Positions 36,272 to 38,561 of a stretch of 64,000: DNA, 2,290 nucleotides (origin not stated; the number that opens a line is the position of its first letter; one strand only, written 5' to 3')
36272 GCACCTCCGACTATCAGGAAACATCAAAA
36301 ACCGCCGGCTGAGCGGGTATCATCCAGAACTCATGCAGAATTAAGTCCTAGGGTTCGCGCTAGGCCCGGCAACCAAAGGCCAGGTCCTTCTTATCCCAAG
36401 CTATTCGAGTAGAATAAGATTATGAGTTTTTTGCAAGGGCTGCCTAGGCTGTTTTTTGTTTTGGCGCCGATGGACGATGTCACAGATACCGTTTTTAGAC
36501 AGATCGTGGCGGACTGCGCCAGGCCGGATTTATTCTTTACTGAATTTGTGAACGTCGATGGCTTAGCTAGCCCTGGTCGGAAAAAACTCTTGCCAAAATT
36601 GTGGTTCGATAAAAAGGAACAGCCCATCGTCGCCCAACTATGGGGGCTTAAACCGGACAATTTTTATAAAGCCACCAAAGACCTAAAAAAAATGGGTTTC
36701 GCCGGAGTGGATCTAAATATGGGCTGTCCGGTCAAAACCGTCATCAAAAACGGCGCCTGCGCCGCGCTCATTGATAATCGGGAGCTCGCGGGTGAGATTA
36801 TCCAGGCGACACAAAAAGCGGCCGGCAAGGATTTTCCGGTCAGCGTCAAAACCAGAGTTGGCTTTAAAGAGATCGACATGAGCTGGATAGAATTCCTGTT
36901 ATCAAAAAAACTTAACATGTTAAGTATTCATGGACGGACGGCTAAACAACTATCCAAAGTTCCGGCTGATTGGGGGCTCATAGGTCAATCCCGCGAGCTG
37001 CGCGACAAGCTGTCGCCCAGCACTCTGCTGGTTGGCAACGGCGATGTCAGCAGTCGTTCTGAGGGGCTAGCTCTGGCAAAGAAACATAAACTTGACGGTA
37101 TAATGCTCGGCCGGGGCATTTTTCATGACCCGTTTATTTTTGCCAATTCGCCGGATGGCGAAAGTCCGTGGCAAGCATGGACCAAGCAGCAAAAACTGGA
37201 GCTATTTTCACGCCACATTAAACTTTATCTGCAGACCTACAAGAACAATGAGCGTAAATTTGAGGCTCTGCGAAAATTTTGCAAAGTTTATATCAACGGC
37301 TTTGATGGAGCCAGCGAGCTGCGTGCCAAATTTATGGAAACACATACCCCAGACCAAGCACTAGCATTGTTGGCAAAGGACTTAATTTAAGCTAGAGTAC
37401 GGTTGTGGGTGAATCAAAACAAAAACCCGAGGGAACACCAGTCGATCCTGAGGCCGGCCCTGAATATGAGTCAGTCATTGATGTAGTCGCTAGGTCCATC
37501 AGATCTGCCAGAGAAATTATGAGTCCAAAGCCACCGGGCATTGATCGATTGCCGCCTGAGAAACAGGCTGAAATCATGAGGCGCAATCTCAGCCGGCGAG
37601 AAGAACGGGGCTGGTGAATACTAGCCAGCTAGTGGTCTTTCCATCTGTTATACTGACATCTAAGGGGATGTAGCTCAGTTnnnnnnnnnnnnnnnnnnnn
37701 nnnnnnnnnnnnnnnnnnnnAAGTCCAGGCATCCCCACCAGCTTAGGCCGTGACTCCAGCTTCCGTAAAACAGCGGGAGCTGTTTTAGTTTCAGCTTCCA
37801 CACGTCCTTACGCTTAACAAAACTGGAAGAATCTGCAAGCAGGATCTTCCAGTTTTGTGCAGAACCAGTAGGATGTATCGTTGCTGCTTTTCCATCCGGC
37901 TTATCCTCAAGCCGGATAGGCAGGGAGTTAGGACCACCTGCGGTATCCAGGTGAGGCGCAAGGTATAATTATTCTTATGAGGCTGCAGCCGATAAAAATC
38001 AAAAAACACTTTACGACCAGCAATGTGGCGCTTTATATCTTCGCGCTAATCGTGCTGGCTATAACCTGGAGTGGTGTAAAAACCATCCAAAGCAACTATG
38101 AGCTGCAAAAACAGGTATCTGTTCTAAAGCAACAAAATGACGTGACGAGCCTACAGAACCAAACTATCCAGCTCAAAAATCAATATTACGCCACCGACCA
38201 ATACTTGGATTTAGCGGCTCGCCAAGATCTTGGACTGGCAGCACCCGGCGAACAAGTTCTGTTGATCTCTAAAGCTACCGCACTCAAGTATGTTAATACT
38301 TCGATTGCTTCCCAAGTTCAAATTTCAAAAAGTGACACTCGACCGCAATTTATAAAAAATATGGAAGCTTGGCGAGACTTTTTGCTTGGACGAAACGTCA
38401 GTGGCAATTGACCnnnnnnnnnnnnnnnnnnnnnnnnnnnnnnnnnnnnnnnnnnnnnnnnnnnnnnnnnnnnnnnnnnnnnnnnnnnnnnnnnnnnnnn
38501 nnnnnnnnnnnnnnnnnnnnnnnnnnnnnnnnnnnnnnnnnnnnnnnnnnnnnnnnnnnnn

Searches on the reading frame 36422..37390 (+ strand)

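Call 8: search_protein_families(library=pfam, proteins=[window:36422-37390:+], max_evalue=0.01)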
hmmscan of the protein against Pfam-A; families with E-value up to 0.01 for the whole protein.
window:36422-37390:+ (322 aa): 1 family
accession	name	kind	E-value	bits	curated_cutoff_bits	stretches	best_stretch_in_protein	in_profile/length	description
PF01207.24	Dus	-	8.3e-53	179.9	20.4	1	14-318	2-303/311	Dihydrouridine synthase (Dus)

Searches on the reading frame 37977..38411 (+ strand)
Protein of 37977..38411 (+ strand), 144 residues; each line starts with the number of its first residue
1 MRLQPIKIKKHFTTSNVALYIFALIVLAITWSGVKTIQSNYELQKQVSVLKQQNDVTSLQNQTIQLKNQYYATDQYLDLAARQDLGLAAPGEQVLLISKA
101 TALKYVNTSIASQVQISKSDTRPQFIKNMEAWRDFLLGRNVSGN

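Call 9: search_protein_families(library=pfam, proteins=[window:37977-38411:+], max_evalue=0.01)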
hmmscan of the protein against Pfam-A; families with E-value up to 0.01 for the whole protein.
window:37977-38411:+ (144 aa): 1 family
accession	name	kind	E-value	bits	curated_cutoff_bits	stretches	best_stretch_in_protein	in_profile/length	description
PF04977.20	DivIC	-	1.4e-09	38.1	28.9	1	23-97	2-77/80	Septum formation initiator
